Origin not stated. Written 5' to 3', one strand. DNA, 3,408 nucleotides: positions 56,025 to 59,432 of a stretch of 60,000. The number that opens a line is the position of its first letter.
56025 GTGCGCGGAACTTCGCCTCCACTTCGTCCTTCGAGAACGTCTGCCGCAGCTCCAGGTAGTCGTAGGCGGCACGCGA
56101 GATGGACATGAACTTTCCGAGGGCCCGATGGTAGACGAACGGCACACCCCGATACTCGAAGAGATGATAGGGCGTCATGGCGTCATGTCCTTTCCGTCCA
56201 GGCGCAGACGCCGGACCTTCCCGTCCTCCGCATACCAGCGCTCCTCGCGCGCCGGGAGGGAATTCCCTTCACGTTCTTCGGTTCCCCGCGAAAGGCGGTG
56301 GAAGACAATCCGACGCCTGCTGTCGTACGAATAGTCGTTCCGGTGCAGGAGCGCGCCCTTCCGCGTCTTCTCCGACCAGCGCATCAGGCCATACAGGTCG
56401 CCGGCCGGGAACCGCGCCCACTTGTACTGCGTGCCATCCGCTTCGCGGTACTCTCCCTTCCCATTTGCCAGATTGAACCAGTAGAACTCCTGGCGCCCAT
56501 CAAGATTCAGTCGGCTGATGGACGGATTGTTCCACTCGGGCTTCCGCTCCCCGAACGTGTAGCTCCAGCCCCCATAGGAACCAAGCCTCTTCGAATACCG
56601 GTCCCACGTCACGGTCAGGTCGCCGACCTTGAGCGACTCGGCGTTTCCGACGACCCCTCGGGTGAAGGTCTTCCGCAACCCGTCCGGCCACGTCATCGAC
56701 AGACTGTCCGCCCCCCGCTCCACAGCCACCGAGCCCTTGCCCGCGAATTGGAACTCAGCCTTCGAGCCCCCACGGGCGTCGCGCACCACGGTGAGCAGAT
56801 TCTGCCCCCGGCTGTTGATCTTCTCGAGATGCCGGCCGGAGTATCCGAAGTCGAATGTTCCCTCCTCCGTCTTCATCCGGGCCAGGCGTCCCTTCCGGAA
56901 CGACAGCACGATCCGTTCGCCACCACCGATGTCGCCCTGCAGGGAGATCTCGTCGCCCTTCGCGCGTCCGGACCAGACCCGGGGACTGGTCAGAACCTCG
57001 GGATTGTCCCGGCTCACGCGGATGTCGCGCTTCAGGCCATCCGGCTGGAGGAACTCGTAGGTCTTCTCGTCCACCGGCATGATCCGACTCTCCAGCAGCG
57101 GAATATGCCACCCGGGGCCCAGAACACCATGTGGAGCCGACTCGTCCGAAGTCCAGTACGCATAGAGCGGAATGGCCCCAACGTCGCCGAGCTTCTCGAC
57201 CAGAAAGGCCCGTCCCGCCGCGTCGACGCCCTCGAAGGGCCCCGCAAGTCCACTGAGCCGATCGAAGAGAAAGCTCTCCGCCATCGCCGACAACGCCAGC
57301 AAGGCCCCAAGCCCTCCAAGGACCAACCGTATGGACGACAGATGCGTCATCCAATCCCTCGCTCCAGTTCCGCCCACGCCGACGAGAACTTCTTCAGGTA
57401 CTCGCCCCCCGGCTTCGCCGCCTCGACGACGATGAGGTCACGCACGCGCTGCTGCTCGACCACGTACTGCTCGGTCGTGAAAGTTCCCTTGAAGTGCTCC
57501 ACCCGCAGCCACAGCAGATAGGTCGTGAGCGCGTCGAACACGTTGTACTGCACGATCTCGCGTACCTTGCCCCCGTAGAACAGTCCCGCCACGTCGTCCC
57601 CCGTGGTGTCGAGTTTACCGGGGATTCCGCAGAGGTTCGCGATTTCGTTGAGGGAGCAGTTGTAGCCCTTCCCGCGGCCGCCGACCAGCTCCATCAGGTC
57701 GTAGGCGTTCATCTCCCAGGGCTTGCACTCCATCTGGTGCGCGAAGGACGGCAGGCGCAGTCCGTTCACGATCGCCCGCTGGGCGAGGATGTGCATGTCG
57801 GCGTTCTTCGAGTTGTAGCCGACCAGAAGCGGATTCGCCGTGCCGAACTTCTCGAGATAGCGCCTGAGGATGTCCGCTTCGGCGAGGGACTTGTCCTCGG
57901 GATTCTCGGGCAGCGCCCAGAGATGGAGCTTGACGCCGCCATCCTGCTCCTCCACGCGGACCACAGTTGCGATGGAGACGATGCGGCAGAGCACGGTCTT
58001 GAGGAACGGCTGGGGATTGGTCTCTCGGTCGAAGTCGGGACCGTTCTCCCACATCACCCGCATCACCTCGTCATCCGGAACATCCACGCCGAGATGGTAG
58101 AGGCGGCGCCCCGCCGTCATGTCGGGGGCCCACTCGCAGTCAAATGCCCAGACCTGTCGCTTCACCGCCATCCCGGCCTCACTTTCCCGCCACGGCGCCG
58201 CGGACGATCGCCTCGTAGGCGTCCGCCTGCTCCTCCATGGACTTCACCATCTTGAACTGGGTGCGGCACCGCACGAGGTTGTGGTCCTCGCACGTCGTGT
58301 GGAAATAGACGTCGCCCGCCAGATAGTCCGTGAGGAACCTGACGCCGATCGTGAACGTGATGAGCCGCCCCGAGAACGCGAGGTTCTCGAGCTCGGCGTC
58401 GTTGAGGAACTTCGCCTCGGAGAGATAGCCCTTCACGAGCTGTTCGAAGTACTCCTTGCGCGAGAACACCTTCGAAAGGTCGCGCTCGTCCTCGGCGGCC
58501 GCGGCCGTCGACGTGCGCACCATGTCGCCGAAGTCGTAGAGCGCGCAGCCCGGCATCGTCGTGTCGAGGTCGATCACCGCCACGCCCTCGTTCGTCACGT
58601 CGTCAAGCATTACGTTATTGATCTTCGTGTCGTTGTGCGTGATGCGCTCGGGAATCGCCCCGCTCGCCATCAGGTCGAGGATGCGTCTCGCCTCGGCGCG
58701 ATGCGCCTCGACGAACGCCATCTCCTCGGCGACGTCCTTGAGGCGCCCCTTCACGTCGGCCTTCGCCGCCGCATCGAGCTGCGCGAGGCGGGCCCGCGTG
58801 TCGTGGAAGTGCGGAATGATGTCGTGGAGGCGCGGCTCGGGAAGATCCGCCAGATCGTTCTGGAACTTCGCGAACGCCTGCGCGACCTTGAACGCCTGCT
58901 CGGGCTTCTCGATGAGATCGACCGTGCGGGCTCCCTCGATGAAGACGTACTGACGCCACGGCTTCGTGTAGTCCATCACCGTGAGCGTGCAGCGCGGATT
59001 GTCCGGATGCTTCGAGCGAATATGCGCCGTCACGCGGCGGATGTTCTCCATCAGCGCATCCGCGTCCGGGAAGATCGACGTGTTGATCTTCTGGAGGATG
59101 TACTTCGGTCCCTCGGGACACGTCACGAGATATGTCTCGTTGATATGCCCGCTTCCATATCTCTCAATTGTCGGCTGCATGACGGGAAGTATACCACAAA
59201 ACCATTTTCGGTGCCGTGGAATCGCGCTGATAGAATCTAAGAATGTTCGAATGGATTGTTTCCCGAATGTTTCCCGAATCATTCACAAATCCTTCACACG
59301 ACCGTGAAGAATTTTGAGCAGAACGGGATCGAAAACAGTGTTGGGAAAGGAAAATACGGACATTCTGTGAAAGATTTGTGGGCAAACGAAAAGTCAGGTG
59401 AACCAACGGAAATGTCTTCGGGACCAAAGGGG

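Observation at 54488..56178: Radical SAM/SPASM enzyme ATGA-coupled to a Cys-rich peptide with four D-x-C repeats: candidate new thioether (ranthipeptide-like) RiPP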

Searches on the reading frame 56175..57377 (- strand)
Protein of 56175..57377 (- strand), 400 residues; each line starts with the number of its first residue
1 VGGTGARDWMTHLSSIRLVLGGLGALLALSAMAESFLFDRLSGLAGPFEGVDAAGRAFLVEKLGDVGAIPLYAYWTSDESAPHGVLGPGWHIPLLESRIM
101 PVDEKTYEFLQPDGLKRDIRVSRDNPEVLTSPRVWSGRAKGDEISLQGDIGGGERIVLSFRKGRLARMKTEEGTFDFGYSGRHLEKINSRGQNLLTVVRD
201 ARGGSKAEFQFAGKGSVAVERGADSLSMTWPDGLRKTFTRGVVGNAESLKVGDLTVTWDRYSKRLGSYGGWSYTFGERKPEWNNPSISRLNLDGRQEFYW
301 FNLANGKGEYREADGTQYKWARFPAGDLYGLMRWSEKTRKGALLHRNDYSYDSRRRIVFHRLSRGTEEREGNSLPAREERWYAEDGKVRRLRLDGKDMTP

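Call 3: search_protein_families(library=ncbifam, proteins=[window:56175-57377:-], max_evalue=0.01)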
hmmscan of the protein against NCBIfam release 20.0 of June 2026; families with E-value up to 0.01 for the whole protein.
window:56175-57377:- (400 aa): 0 families

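Call 4: search_protein_families(library=pfam, proteins=[window:56175-57377:-], max_evalue=0.01)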
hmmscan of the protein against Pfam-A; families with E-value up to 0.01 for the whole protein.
window:56175-57377:- (400 aa): 0 families

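Call 49: search_solved_structures(query=A4, max_evalue=1)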
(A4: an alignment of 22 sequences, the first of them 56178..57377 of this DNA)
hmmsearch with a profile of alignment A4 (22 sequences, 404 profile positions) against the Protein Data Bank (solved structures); distinct sequences matched with E-value up to 1: 0.

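Call 51: find_homologous_proteins(query=window:56178-57377:-, max_evalue=0.00001)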
Query window:56178-57377:- (400 aa): 12 proteins with E <= 0.00001 among 8000 candidates.
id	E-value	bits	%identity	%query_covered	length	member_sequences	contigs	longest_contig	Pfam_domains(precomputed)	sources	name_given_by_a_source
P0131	5.4e-263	890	100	98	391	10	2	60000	-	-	-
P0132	8.4e-190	649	72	97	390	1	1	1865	-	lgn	-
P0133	2.6e-163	562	66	95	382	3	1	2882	-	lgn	-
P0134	2.2e-161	556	65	94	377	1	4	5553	-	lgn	-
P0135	2.5e-110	388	51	92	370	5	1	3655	-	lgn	-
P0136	8.0e-104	366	48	92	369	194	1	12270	-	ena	-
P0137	1.1e-103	366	46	94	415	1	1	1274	-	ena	-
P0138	2.7e-99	351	47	90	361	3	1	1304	-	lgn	-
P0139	1.7e-82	296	40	98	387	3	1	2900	-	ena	-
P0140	3.1e-74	269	49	71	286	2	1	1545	-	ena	-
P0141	9.3e-11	60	26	78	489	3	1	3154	-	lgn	-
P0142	6.0e-9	54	26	87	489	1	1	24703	PF05593.20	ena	-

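Call 59: predict_structure(alignment_id=A6)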
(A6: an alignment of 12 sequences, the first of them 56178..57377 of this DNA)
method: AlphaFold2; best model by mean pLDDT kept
length: 400 residues; sequences in the alignment: 12
mean_pLDDT: 84.8   pTM: 0.76
mean pLDDT of the five models: 84.8, 84.3, 84.2, 84.2, 83.5
residues with pLDDT >= 90: 242; 70-90: 110; 50-70: 13; < 50: 35
segments of 3 or more residues with pLDDT < 50: 1-35
pLDDT, mean of each block of 10 residues (from residue 1): 29 24 32 51 84 91 91 90 83 92 92 87 89 83 86 78 94 91 89 92 84 91 94 95 95 95 94 89 88 95 90 95 84 95 96 92 92 90 95 94
secondary structure, 60 per line:
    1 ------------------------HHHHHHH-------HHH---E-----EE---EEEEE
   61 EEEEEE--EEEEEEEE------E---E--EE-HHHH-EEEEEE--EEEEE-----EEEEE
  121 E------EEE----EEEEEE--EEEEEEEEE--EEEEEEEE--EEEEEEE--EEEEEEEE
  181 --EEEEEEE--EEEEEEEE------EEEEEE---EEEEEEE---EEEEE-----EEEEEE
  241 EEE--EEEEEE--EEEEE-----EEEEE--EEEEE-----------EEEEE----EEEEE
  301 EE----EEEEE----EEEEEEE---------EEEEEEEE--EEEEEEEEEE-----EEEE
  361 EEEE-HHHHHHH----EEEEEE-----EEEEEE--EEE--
elements in order: H25-31 E56-66 E69-76 H93-96 E98-103 E106-110 E116-121 E128-130 E135-140 E143-151 E154-161 E164-170 E173-180 E183-189 E192-199 E206-211 E215-221 E225-229 E235-243 E246-251 E254-258 E264-268 E271-275 E287-291 E296-302 E307-311 E316-322 E332-339 E342-351 E357-364 H366-372 E377-382 E388-393 E396-398

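Call 64: fold_search(model_id=the predicted structure, library=pdb)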
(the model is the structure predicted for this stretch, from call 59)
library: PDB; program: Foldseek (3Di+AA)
matches with E <= 10: 1184; with E <= 0.001: 28
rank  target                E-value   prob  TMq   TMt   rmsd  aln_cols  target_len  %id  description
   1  7pq5                  9.5e-10  1.00  0.28  0.15  13.4       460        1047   14  Photorhabdus laumondii T6SS-associated Rhs protein carrying the Tre23 toxin domain (released 2021-12-01)
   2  8qjb_A                2.4e-09  1.00  0.41  0.20   9.6       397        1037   16  T6SS-linked Rhs repeat protein - Salmonella bongori Rhs-core domain extended N-terminus (released 2024-09-25)
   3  8qjc                  3.2e-09  1.00  0.42  0.20   9.8       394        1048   16  T6SS-linked Rhs repeat protein - Salmonella bongori Rhs-core domain with toxin domain (released 2024-09-25)
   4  8qjd_B                4.3e-09  1.00  0.42  0.20   9.8       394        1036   16  T6SS-linked Rhs repeat protein - Salmonella bongori Rhs-core domain (released 2024-09-25)
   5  8h8b                  8.4e-09  1.00  0.44  0.20  14.0       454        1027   11  Type VI secretion system effector RhsP in its pre-autoproteolysis and monomeric form (released 2023-01-18)
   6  8qja_D                8.8e-09  1.00  0.43  0.21   7.8       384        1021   13  T6SS-linked Rhs repeat protein - Advenella mimigardefordensis VgrG-Rhs core (released 2024-09-25)
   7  7q97_A                9.3e-09  1.00  0.34  0.15  20.9       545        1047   10  Structure of the bacterial type VI secretion system effector RhsA. (released 2021-12-22)
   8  8qja_A                1.4e-08  1.00  0.48  0.21   9.2       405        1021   13  T6SS-linked Rhs repeat protein - Advenella mimigardefordensis VgrG-Rhs core (released 2024-09-25)
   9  8uxt                  1.8e-07  1.00  0.41  0.15  10.2       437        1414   13  Acinetobacter baumannii Tse15 Rhs effector, toxin cleavage mutant (D1369N, D1391N) (released 2024-10-09)
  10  8h8a_A                4.9e-07  1.00  0.28  0.13  23.4       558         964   10  Type VI secretion system effector RhsP in its post-autoproteolysis and monomeric form (released 2023-01-18)
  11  8fia_A                7.5e-07  1.00  0.24  0.08  17.7       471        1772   11  The structure of fly Teneurin self assembly (released 2023-05-03)
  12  6ske_A                1.3e-06  1.00  0.24  0.08  20.1       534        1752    8  Teneurin 2 in complex with Latrophilin 2 Lec domain (released 2020-02-12)
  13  6fb3_A                2.1e-06  1.00  0.26  0.08  19.4       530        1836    8  Teneurin 2 Partial Extracellular Domain (released 2018-03-28)
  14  8cp6_B                2.2e-06  1.00  0.31  0.15  14.5       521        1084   13  Type six secretion system exported effector 5 (Tse5) (released 2023-12-06)
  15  8r54_A                3.7e-06  1.00  0.23  0.08  17.6       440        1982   10  Mouse teneurin-3 non-compact subunit - A0B0 isoform (released 2024-05-08)
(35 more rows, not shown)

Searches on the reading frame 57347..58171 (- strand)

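Call 3: search_protein_families(library=ncbifam, proteins=[window:57347-58171:-], max_evalue=0.01)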
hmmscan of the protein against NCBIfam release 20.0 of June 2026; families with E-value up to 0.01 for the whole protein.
window:57347-58171:- (274 aa): 0 families

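Call 4: search_protein_families(library=pfam, proteins=[window:57347-58171:-], max_evalue=0.01)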
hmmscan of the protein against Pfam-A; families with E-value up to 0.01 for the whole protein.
window:57347-58171:- (274 aa): 1 family
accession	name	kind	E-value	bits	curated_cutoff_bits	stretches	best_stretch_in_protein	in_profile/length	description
PF10108.15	DNA_pol_B_exo2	-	8.1e-48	163.4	24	1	55-266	2-213/213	Predicted 3'-5' exonuclease related to the exonuclease domain of PolB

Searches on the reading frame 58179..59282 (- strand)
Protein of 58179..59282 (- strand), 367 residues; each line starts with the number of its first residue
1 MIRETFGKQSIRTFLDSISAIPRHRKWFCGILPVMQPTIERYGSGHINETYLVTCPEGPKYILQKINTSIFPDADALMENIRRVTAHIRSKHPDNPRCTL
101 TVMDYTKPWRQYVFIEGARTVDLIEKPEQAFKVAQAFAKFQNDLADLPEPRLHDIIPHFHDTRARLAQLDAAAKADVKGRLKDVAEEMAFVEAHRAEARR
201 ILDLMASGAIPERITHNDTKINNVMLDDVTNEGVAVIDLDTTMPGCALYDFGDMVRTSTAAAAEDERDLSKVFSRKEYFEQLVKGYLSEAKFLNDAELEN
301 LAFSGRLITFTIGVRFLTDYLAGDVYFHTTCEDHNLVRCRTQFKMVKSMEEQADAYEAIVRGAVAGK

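Call 3: search_protein_families(library=ncbifam, proteins=[window:58179-59282:-], max_evalue=0.01)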
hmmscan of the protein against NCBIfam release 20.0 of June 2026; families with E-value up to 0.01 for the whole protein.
window:58179-59282:- (367 aa): 0 families

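Call 4: search_protein_families(library=pfam, proteins=[window:58179-59282:-], max_evalue=0.01)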
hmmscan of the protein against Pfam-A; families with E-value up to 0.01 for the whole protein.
window:58179-59282:- (367 aa): 1 family
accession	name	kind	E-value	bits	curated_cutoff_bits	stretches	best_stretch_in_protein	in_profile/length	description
PF01636.29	APH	-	8e-22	78.6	23.2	1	38-260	1-215/239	Phosphotransferase enzyme family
